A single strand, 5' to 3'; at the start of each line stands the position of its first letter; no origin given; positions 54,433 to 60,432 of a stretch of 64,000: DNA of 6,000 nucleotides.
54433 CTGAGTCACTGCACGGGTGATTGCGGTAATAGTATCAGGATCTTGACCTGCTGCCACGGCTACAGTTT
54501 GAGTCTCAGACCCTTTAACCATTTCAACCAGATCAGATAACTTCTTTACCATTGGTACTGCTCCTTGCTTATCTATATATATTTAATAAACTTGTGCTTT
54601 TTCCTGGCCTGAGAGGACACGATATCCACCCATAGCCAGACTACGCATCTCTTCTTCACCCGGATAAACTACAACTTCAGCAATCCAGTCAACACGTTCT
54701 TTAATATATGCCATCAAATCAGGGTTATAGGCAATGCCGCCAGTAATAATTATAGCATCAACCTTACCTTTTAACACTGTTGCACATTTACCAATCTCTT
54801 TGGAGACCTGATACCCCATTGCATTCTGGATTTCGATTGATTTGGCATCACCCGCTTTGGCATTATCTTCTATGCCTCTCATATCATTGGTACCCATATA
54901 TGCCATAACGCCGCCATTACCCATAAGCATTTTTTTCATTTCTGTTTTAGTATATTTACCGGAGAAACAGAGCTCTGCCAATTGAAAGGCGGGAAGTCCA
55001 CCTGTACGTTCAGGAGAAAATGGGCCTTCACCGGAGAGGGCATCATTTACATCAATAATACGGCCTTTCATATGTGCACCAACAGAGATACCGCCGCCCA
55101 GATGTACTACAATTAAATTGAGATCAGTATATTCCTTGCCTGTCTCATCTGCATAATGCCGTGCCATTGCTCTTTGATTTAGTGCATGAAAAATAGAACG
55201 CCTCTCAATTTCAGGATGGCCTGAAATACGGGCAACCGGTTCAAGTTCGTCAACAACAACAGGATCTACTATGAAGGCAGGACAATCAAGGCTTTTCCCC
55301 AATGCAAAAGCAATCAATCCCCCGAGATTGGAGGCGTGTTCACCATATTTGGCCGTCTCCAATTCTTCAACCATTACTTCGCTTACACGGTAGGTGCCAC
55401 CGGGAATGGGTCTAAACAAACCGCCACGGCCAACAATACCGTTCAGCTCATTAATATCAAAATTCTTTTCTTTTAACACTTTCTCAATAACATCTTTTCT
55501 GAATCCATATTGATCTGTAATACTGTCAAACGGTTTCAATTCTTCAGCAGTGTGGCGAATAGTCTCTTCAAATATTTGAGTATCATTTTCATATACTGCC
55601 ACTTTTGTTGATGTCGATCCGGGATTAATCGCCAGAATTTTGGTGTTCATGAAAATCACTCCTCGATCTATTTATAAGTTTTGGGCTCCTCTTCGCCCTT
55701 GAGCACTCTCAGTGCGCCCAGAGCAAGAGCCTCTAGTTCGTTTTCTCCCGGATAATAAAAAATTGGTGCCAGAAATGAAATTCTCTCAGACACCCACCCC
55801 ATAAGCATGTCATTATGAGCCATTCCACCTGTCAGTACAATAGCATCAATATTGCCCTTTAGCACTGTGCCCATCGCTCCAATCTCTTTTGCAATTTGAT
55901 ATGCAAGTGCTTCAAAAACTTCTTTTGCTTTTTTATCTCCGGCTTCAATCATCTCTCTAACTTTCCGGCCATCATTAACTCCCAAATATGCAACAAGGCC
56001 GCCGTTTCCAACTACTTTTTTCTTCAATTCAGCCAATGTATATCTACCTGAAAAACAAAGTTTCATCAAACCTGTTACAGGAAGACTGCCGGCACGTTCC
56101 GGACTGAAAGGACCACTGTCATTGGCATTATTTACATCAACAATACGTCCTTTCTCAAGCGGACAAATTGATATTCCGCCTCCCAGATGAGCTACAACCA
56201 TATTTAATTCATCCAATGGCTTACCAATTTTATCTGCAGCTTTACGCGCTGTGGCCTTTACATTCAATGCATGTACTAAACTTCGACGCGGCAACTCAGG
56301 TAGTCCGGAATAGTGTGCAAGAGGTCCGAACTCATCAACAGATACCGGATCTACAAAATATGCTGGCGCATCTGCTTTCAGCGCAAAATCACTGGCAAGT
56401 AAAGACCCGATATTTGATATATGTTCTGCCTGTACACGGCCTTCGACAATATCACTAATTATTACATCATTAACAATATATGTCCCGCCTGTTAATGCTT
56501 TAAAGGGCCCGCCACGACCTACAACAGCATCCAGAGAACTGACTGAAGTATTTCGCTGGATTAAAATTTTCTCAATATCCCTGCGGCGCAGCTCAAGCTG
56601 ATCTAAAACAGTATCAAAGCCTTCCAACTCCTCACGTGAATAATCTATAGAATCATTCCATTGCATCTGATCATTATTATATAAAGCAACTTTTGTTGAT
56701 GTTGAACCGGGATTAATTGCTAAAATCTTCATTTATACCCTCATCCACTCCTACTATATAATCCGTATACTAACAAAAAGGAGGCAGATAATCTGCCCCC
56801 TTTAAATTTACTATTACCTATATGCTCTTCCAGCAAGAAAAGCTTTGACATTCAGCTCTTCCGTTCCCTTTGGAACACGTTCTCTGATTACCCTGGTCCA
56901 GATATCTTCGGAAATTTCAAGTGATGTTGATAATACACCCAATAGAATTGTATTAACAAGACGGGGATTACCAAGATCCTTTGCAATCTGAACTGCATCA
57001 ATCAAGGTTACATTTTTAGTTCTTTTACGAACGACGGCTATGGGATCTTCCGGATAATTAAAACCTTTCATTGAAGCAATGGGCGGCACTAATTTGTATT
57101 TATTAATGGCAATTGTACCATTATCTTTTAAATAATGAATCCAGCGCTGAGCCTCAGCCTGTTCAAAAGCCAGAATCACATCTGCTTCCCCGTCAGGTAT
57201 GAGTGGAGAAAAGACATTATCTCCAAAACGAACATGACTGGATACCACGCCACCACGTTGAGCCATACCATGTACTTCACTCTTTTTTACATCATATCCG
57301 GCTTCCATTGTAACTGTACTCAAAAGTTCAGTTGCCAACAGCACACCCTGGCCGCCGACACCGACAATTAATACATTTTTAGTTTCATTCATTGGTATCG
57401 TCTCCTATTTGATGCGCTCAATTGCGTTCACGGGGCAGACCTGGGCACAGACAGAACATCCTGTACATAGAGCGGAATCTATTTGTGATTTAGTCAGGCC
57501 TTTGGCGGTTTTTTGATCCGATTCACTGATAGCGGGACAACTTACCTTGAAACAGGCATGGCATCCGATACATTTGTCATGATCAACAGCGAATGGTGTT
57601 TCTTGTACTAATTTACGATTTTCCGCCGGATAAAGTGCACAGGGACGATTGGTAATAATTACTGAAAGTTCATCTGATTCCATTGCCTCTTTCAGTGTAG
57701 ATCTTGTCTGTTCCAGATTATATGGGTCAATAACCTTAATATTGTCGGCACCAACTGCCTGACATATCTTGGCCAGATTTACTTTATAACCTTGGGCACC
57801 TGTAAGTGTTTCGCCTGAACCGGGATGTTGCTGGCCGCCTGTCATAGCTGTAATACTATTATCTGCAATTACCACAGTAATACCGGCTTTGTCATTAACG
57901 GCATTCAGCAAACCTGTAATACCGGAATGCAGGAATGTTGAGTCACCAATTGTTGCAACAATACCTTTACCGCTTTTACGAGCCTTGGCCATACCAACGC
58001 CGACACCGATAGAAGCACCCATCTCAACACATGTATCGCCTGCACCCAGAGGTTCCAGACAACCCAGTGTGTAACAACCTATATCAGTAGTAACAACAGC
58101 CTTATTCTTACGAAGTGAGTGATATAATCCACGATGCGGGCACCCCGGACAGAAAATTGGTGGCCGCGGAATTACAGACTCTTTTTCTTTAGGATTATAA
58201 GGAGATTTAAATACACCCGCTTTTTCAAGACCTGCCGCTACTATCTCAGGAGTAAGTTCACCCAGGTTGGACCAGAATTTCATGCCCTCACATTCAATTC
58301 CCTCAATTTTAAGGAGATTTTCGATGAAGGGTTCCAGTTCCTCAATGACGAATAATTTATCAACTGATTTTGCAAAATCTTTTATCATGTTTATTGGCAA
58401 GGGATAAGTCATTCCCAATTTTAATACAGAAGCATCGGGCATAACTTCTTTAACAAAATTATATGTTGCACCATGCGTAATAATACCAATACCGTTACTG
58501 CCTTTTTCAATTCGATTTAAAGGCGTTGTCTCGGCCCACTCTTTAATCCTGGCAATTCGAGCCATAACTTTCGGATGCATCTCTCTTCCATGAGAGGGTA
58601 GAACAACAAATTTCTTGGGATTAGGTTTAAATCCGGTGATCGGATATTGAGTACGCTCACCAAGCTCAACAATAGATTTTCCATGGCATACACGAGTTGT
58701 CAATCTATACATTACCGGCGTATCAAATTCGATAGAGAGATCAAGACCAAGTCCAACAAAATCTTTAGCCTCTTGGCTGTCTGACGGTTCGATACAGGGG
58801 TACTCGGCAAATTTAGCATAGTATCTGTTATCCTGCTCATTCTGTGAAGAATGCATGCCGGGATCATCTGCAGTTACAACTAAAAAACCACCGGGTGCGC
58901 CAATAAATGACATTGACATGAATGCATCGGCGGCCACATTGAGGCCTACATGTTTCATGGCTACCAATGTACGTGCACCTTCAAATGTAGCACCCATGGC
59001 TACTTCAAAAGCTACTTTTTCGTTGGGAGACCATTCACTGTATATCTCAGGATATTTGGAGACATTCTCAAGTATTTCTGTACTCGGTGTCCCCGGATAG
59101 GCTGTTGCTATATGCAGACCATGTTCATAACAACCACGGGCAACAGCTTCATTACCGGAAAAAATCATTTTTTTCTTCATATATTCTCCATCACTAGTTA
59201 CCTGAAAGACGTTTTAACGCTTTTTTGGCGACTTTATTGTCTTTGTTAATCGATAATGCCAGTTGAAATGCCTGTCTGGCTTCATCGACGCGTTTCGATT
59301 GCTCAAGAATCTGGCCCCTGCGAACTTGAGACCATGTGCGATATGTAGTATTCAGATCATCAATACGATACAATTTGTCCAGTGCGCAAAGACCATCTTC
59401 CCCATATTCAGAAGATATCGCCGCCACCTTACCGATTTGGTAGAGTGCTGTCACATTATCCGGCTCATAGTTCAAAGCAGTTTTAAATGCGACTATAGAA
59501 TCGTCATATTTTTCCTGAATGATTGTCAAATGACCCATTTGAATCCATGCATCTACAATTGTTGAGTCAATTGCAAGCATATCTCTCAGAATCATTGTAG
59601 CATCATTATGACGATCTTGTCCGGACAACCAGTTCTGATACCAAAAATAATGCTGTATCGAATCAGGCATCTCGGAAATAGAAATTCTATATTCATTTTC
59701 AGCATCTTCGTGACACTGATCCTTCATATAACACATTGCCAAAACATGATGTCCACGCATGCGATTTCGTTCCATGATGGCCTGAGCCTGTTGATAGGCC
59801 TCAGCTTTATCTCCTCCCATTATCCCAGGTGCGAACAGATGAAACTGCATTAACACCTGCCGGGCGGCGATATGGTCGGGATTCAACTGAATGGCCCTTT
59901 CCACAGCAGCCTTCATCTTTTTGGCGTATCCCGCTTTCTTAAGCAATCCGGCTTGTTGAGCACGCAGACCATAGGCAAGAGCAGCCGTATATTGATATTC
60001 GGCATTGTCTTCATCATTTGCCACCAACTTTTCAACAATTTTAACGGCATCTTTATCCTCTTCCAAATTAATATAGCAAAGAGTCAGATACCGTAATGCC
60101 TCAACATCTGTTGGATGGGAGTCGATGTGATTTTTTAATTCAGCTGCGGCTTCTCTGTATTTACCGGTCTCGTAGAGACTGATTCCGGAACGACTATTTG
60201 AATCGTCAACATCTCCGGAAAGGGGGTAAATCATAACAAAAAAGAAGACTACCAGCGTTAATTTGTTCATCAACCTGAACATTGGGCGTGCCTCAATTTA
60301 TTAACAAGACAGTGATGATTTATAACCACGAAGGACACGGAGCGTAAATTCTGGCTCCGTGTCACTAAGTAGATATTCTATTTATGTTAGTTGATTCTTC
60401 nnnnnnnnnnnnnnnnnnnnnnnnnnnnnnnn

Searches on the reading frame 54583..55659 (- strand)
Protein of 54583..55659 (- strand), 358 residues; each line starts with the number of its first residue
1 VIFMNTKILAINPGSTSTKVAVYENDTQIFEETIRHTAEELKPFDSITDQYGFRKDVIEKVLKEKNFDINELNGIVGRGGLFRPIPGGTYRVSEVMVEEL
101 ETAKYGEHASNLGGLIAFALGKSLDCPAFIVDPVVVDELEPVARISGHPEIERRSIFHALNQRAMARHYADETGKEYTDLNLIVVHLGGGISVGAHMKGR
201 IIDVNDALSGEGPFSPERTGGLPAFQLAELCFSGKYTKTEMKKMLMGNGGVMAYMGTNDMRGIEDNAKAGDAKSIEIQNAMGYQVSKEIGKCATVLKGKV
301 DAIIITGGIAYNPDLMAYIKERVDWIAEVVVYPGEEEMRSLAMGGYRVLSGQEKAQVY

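Call 81: search_protein_families(library=pfam, proteins=[window:54583-55659:-], max_evalue=0.0001)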
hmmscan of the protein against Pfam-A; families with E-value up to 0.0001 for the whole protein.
window:54583-55659:- (358 aa): 1 family
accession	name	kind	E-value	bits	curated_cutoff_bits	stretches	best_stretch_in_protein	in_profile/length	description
PF00871.23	Acetate_kinase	-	2.2e-17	63.3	22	1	153-313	173-336/392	Acetokinase family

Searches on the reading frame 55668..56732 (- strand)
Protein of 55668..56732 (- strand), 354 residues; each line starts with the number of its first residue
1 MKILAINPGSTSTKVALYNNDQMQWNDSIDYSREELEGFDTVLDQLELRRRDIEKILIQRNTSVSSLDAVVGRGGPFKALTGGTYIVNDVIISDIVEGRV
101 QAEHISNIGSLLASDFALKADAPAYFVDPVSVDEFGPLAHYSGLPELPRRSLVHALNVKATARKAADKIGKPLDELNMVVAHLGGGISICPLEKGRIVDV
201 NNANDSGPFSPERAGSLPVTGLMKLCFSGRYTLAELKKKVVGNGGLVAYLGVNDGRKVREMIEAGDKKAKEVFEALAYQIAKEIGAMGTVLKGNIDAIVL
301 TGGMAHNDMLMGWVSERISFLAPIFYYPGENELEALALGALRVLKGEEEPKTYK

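Call 76: search_protein_families(library=pfam, proteins=[window:55668-56732:-], max_evalue=0.00001)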
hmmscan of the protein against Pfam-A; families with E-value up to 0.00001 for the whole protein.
window:55668-56732:- (354 aa): 1 family
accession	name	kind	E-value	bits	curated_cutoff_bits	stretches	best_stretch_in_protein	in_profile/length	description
PF00871.23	Acetate_kinase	-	1e-20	74.2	22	1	153-308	177-336/392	Acetokinase family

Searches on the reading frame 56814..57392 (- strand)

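Call 81: search_protein_families(library=pfam, proteins=[window:56814-57392:-], max_evalue=0.0001)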
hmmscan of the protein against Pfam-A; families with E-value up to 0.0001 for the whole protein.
window:56814-57392:- (192 aa): 1 family
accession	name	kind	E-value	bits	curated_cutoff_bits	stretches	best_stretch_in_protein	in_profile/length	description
PF01558.24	POR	-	1.3e-41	143.1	27.4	1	13-189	1-172/173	Pyruvate ferredoxin/flavodoxin oxidoreductase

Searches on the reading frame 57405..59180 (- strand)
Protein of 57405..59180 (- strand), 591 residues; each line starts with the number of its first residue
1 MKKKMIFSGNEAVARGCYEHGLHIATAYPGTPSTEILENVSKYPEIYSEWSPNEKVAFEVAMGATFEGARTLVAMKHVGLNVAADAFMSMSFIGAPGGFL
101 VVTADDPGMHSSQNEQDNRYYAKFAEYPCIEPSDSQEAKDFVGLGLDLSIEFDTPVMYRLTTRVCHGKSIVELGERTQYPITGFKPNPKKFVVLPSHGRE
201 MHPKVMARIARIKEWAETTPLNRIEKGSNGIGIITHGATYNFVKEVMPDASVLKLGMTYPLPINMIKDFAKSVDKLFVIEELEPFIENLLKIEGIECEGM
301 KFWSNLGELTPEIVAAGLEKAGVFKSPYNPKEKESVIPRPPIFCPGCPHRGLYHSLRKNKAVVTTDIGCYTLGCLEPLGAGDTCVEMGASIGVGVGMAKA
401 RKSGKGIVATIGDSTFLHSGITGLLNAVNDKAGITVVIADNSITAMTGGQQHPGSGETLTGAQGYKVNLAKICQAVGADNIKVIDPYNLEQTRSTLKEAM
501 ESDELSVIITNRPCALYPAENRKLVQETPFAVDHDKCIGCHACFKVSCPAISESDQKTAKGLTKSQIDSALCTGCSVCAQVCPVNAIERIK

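Call 76: search_protein_families(library=pfam, proteins=[window:57405-59180:-], max_evalue=0.00001)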
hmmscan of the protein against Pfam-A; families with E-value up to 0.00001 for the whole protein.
window:57405-59180:- (591 aa): 8 families
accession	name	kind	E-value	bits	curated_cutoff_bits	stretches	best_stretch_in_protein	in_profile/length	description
PF02775.26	TPP_enzyme_C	-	4.5e-24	85.4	21.9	1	366-508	1-149/151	Thiamine pyrophosphate enzyme, C-terminal TPP binding domain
PF00037.32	Fer4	-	2.3e-11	43.4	21.1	1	566-588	2-24/24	4Fe-4S binding domain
PF01855.24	POR_N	-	7.2e-11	42.7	27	1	16-177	2-171/231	Pyruvate flavodoxin/ferredoxin oxidoreductase, thiamine diP-bdg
PF14697.11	Fer4_21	-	2.7e-09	37.5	35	1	532-588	3-58/59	4Fe-4S dicluster domain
PF12837.12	Fer4_6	-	6.1e-09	35.9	25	0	566-587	3-24/24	4Fe-4S binding domain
PF12797.12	Fer4_2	-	8.1e-08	32.2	24.5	0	530-550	3-22/22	4Fe-4S binding domain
PF12838.12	Fer4_7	-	9e-08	32.9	27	1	536-586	1-52/52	4Fe-4S dicluster domain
PF13237.11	Fer4_10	-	2.3e-06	27.8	25.5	1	532-583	4-53/53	4Fe-4S dicluster domain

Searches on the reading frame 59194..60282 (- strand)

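Call 76: search_protein_families(library=pfam, proteins=[window:59194-60282:-], max_evalue=0.00001)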
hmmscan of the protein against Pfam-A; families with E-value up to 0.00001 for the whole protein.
window:59194-60282:- (362 aa): 11 families
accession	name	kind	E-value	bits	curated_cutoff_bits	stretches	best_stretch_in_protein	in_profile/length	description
PF07719.23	TPR_2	-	4e-17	61.3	27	0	321-349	6-34/34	Tetratricopeptide repeat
PF14559.12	TPR_19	-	6.9e-16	58.8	25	1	36-99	1-64/68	Tetratricopeptide repeat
PF00515.34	TPR_1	-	2.7e-13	49.5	27.8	0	321-349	6-34/34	Tetratricopeptide repeat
PF13432.12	TPR_16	-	5.3e-13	49.6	32.7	0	33-93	4-64/65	Tetratricopeptide repeat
PF13428.12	TPR_14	-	7.3e-13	48.3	23.5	0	319-356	4-41/44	Tetratricopeptide repeat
PF23914.1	TPR_CcmH_CycH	-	1.6e-10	41.5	42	0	229-292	36-99/158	Cytochrome c-type biogenesis protein H TPR domain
PF13414.12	TPR_11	-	1.2e-09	38.2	26.8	1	254-286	5-37/42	TPR repeat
PF13181.12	TPR_8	-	1.4e-09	37.7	25.7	0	320-349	5-34/34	Tetratricopeptide repeat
PF13431.12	TPR_17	-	1.1e-08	35.1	24.4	0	265-292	1-28/34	Tetratricopeptide repeat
PF12895.13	ANAPC3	-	1.1e-07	32.5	27.2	0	35-85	32-81/82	Anaphase-promoting complex, cyclosome, subunit 3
PF13371.12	TPR_9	-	7.3e-07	29.5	35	0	322-359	35-72/73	Tetratricopeptide repeat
